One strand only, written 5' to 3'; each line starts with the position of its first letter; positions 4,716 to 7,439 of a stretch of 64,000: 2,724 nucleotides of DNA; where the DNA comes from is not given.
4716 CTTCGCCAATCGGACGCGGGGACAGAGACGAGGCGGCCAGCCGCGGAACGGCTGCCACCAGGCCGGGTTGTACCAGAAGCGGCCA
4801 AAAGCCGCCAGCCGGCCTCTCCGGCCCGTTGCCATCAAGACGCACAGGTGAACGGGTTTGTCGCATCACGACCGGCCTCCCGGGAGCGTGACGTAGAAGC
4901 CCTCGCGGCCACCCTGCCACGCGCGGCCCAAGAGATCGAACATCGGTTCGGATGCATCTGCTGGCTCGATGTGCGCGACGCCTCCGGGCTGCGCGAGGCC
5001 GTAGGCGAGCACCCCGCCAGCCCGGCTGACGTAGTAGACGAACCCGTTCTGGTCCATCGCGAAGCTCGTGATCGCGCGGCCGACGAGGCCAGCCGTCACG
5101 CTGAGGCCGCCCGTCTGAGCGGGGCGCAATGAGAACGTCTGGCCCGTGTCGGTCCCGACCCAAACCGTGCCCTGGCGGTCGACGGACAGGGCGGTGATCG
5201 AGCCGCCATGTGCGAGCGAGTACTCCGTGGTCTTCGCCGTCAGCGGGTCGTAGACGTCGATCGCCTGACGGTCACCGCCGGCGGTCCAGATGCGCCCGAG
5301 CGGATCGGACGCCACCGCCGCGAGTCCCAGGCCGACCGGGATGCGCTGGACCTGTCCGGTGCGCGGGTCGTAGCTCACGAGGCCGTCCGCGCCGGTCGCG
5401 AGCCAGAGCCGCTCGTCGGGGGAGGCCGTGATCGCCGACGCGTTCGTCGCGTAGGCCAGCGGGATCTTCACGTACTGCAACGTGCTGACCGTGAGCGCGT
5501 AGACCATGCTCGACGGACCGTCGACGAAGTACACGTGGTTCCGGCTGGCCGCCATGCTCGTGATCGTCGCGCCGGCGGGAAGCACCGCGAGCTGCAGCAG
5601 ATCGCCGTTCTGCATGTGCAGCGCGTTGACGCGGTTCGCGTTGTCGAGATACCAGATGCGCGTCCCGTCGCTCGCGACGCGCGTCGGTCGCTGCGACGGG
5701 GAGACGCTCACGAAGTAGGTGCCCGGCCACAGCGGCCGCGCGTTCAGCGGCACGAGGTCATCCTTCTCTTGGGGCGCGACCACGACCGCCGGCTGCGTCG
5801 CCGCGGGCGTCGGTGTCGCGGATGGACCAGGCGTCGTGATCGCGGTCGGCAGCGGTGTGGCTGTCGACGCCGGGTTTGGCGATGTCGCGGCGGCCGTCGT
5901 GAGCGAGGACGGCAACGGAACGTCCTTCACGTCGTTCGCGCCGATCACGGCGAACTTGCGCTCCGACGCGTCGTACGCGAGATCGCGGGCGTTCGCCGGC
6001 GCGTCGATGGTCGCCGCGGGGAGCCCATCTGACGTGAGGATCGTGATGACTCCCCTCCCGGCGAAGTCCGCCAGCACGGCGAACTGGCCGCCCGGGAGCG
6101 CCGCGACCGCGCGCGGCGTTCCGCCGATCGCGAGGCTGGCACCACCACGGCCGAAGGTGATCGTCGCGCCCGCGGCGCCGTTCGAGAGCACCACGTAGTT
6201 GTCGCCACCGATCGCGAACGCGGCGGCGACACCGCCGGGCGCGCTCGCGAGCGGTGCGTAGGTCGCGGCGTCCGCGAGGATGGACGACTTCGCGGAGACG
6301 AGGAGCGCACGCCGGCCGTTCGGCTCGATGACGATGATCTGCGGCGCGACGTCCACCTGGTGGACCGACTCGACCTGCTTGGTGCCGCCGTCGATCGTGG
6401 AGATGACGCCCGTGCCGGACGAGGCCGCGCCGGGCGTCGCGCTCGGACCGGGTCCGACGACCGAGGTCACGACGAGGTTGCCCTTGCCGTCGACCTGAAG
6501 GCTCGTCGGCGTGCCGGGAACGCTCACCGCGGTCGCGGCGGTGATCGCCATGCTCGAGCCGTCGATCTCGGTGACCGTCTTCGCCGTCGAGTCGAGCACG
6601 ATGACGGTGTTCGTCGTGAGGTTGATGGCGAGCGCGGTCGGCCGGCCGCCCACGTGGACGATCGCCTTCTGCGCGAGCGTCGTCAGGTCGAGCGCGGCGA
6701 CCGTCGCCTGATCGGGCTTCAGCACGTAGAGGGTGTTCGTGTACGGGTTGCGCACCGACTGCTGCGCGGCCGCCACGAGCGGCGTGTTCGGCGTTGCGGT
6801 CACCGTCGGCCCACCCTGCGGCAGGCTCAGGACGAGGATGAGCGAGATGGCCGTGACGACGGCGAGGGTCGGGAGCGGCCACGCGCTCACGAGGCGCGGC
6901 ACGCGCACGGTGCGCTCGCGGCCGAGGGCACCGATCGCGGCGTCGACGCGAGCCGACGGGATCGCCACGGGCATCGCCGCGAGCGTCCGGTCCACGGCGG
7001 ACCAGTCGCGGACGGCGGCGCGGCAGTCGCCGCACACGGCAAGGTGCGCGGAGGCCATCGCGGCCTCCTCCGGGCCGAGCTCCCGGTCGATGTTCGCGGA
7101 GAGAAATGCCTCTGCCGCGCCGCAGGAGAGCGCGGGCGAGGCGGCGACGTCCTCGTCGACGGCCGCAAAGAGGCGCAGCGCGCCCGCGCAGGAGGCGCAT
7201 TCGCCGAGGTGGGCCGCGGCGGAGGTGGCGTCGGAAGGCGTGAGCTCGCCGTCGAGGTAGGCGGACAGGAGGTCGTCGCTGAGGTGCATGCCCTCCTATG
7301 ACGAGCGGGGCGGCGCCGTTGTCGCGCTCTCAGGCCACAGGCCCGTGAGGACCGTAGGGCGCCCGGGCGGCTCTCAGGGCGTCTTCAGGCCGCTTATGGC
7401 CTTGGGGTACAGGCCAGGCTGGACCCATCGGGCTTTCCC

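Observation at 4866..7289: Anti-sigma factor with a tandemly duplicated zinc-finger (ZAS) motif and a large extracytoplasmic beta-propeller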

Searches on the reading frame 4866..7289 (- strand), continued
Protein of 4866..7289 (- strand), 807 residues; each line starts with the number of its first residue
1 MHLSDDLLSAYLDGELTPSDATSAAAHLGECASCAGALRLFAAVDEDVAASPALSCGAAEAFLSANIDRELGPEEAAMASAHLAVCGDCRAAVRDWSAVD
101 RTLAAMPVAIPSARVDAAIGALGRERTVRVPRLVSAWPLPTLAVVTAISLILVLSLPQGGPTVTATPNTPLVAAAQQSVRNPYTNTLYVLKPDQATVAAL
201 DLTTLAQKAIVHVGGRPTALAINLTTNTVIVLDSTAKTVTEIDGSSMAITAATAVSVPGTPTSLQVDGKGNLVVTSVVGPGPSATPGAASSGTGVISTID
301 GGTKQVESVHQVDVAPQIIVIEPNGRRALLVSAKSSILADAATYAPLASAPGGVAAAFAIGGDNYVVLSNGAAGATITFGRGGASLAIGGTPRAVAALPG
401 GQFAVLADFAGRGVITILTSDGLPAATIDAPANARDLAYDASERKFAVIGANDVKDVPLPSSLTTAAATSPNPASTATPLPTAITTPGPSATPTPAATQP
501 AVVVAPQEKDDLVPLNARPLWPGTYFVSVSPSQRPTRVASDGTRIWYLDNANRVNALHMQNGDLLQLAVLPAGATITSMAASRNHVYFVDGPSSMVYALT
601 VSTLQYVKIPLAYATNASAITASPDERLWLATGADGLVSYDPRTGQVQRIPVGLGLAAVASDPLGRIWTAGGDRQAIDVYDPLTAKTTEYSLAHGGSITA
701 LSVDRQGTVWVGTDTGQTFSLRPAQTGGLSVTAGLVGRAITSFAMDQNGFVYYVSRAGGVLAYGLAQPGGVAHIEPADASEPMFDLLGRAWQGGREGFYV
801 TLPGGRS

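Call 38: predict_structure(alignment_id=A1)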
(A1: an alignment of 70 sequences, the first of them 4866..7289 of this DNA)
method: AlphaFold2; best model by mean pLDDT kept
length: 807 residues; sequences in the alignment: 70
mean_pLDDT: 85.7   pTM: 0.48
mean pLDDT of the five models: 85.7, 85.1, 84.0, 83.4, 83.2
residues with pLDDT >= 90: 560; 70-90: 124; 50-70: 30; < 50: 93
segments of 3 or more residues with pLDDT < 50: 124-173, 467-504
pLDDT, mean of each block of 10 residues (from residue 1): 92 95 95 94 83 84 91 90 93 89 67 64 48 36 41 36 39 69 92 95 91 95 94 96 96 95 93 93 67 91 93 93 92 95 94 94 92 94 90 94 95 94 93 92 91 90 57 40 40 45 52 90 92 96 95 96 93 97 97 97 95 97 97 96 97 95 97 96 96 94 96 96 83 92 95 94 91 94 95 96 68
secondary structure, 60 per line:
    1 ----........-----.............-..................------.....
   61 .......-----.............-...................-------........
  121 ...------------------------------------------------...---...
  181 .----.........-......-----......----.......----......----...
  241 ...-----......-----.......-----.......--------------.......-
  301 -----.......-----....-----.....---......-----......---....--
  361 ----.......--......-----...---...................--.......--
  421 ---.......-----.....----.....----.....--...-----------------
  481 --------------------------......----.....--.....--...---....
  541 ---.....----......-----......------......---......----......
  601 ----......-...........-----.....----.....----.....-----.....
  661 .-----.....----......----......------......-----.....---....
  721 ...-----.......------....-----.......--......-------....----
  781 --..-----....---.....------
elements in order (helices of 4 or more, strands of 3 or more residues): H5-12 H18-30 H32-49 H56-67 H73-85 H87-105 H113-123 E178-181 E186-191 E196-201 E207-212 E217-223 E228-233 E238-243 E249-254 E260-266 E272-278 E293-299 E306-312 E318-321 E327-331 E335-340 E346-351 E355-358 E365-371 E374-379 E385-387 E391-398 E402-409 E412-418 E424-430 E436-440 E445-449 E454-458 H507-512 E517-521 E524-528 E537-540 E544-548 E553-558 E564-569 E576-581 E585-590 E595-600 E605-610 H612-616 E617-622 E628-632 E637-641 E646-650 E656-661 E667-671 E676-681 E686-691 E698-703 E709-713 E717-723 E729-735 E742-745 E751-757 E760-765 E773-776 E790-793 E797-801

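Call 42: fold_search(model_id=the predicted structure, library=pdb)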
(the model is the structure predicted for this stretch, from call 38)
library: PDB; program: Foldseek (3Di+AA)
matches with E <= 10: 1963; with E <= 0.001: 1842
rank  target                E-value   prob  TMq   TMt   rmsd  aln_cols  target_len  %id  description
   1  9n73_LO               8.3e-20  1.00  0.29  0.29  23.9       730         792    9  SSU processome maturation and disassembly, State G (released 2025-10-29)
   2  2ymu_A                8.1e-19  1.00  0.29  0.39  23.5       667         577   13  Structure of a highly repetitive propeller structure (released 2012-10-17)
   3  9n6z_LO               1.7e-18  1.00  0.27  0.27  26.6       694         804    9  SSU processome maturation and disassembly, State D (released 2025-11-05)
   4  1nr0                  2.1e-18  1.00  0.28  0.37  23.0       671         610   12  Two Seven-Bladed Beta-Propeller Domains Revealed By The Structure Of A C. elegans Homologue Of Yeast Actin Interacting P (released 2003-07-01)
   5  8glv_Cp               2.5e-18  1.00  0.29  0.22  23.7       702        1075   12  96-nm repeat unit of doublet microtubules from Chlamydomonas reinhardtii flagella (released 2023-05-31)
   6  9e78_0L               3.1e-18  1.00  0.23  0.29  23.7       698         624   10  48-nm repeat of the Leishmania tarentolae doublet microtubule (released 2025-03-12)
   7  9g33_UU               3.3e-18  1.00  0.27  0.26  23.2       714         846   10  Stalled 90S - Utp23-Krr1-deltaC3 (released 2025-06-18)
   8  6lqr_B1               3.9e-18  1.00  0.28  0.28  24.4       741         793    9  Cryo-EM structure of 90S small subunit preribosomes in transition states (State C) (released 2020-09-16)
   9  8bbf_A                5.3e-18  1.00  0.27  0.27  20.9       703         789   10  Structure of the IFT-A complex; IFT-A1 module (released 2022-12-07)
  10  7mq8_LQ               6.5e-18  1.00  0.25  0.25  24.7       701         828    9  Cryo-EM structure of the human SSU processome, state pre-A1 (released 2021-09-22)
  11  6nd4_T                6.8e-18  1.00  0.29  0.29  25.2       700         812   11  Conformational switches control early maturation of the eukaryotic small ribosomal subunit (released 2019-06-19)
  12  6zqd_UA               7.2e-18  1.00  0.29  0.30  24.4       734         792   10  Cryo-EM structure of the 90S pre-ribosome from Saccharomyces cerevisiae, state Post-A1 (released 2020-09-23)
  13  7d4i_B1               8.4e-18  1.00  0.27  0.28  24.2       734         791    9  Cryo-EM structure of 90S small ribosomal precursors complex with the DEAH-box RNA helicase Dhr1 (State F) (released 2021-10-06)
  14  7mq8_LO               1.0e-17  1.00  0.27  0.25  25.1       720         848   10  Cryo-EM structure of the human SSU processome, state pre-A1 (released 2021-09-22)
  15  8glv_Cq               1.1e-17  1.00  0.29  0.22  23.8       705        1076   12  96-nm repeat unit of doublet microtubules from Chlamydomonas reinhardtii flagella (released 2023-05-31)
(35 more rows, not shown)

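Call 69: search_solved_structures(query=A1, max_evalue=1)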
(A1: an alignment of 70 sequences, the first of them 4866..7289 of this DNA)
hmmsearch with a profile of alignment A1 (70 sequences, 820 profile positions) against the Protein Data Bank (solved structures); distinct sequences matched with E-value up to 1: 267 (the best 60 are shown).
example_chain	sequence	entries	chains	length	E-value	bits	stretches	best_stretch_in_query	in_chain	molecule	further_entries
4a2l_A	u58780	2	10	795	9.6e-23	83.4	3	596-734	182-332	TWO-COMPONENT SYSTEM SENSOR HISTIDINE KINASE/RESPONSE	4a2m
3va6_A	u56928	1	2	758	2.8e-21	78.6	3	631-755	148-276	Two-component system sensor histidine kinase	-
3ott_A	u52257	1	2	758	2.8e-21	78.6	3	631-755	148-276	Two-component system sensor histidine kinase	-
1l0q_A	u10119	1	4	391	7.8e-19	70.5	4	187-286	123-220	Surface layer protein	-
6i37_A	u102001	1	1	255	2.4e-17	65.6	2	596-737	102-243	nv1Pizza6-AYW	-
6i3a_A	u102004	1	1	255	9.6e-17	63.6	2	603-728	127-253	v22Pizza6-AYW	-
6f0q_A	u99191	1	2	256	2.7e-16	62.1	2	599-733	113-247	Pizza6-AYW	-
3v9f_A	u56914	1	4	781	2.7e-16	62.1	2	677-767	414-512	Two-component system sensor histidine kinase/response regulator, hybrid (One-component sys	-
6i3b_A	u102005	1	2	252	3.3e-16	61.8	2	598-733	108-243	cPizza6-AYW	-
6i38_A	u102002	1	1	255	5e-16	61.2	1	597-738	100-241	nv2Pizza6-AYW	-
7zq2_A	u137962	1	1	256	7.2e-16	60.7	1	594-733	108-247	Pizza6-RSH-TSH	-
7zpz_A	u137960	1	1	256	8.3e-16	60.5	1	596-733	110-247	Pizza6-TSR-TSH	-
7zpw_A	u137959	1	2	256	9e-16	60.4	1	596-733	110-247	Pizza6-TSK-TSH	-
7zqg_A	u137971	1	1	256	1.1e-15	60.1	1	596-733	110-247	Pizza6-KSH-TSH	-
6i39_A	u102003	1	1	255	1.1e-15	60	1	599-807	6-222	v31Pizza6-AYW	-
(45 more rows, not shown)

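Call 73: list_cluster_members(proteins=[window:4866-7289:-, P0001, window:8106-8720:-])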
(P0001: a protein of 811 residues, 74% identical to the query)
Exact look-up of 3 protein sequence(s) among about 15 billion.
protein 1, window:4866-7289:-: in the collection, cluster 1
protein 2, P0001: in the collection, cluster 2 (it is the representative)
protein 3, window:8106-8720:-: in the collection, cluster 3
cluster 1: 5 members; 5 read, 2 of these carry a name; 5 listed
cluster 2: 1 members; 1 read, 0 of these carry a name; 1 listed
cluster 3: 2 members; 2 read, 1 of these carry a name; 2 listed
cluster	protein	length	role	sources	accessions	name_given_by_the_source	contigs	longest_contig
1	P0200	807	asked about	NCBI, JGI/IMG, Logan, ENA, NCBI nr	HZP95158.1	MAG TPA: zf-HC2 domain-containing protein [Candidatus Limnocylindria bacterium] | zf-HC2 domain-containing protein [Candidatus Limnocylindria bacterium]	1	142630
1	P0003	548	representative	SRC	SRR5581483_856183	-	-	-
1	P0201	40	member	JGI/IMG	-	chromodomain-helicase-DNA-binding protein 1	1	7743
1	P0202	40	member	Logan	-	-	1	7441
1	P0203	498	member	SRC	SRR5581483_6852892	-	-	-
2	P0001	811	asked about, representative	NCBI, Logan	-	-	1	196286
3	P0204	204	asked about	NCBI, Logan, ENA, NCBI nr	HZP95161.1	MAG TPA: RNA polymerase sigma factor [Candidatus Limnocylindria bacterium] | RNA polymerase sigma factor [Candidatus Limnocylindria bacterium]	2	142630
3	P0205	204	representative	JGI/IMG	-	-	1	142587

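Call 86: search_protein_families(library=pfam, proteins=[L008:5965-6579:+], max_evalue=1)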
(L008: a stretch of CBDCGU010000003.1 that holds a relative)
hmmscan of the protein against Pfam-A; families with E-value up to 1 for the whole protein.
L008:5965-6579:+ (204 aa): 3 families
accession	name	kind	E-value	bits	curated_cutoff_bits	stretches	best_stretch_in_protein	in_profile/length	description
PF13490.11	zf-HC2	-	1.4e-19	70.3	22.2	2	13-42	5-34/35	Putative zinc-finger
PF03872.18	RseA_N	-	0.0005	21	24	0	14-51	4-41/87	Anti sigma-E protein RseA, N-terminal domain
PF08977.15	BOFC_N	-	0.15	12.5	25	0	17-37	7-27/51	Bypass of Forespore C, N terminal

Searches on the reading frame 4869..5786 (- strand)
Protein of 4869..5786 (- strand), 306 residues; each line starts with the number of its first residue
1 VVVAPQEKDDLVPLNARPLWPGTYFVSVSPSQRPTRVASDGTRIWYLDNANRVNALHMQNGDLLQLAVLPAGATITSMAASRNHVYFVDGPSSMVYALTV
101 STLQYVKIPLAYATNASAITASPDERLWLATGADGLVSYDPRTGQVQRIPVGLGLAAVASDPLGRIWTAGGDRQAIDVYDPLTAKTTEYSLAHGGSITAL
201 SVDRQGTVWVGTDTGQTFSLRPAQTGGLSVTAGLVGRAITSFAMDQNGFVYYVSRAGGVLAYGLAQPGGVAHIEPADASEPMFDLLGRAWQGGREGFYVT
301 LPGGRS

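Call 5: search_protein_families(library=pfam, proteins=[window:4869-5786:-], max_evalue=10)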
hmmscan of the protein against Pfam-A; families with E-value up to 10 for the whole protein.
seq(306 aa): 10 families
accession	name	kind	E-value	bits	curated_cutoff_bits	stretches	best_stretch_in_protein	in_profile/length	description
PF07494.17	Reg_prop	-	6.3e-09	35.4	20.4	1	194-213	4-23/24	Two component regulator propeller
PF21959.2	DUF6923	-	0.002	18.4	27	1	83-170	97-184/234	Repeat of unknown function (DUF6923)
PF25174.1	Beta-prop_THOC3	-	0.002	17.6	305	1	38-211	66-230/272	THOC3 beta-propeller domain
PF24684.1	Vgb_lyase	-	0.0029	16.9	50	1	114-211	13-113/290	Virginiamycin B lyase family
PF13360.13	PQQ_2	-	0.0057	16.8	27.6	1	194-262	26-88/233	Outer membrane protein assembly factor BamB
PF10647.15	Gmad1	-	0.0069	16.7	20.5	1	190-229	60-100/251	Lipoprotein LpqB beta-propeller domain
PF23748.1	Beta-prop_LRRK2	-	0.035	13.5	26.9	1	177-222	250-301/359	LRRK2 beta propeller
PF24814.1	WD40_Prp19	-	0.04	13.4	320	1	118-206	96-189/281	Prp19 WD40 domain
PF24807.1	WD40_CDC20-Fz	-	0.077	12.7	200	1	156-217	55-115/292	CDC20/Fizzy WD40 domain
PF25173.1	Beta-prop_WDR3_1st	-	0.18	11.9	154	1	157-208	34-85/184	WDR3 first beta-propeller domain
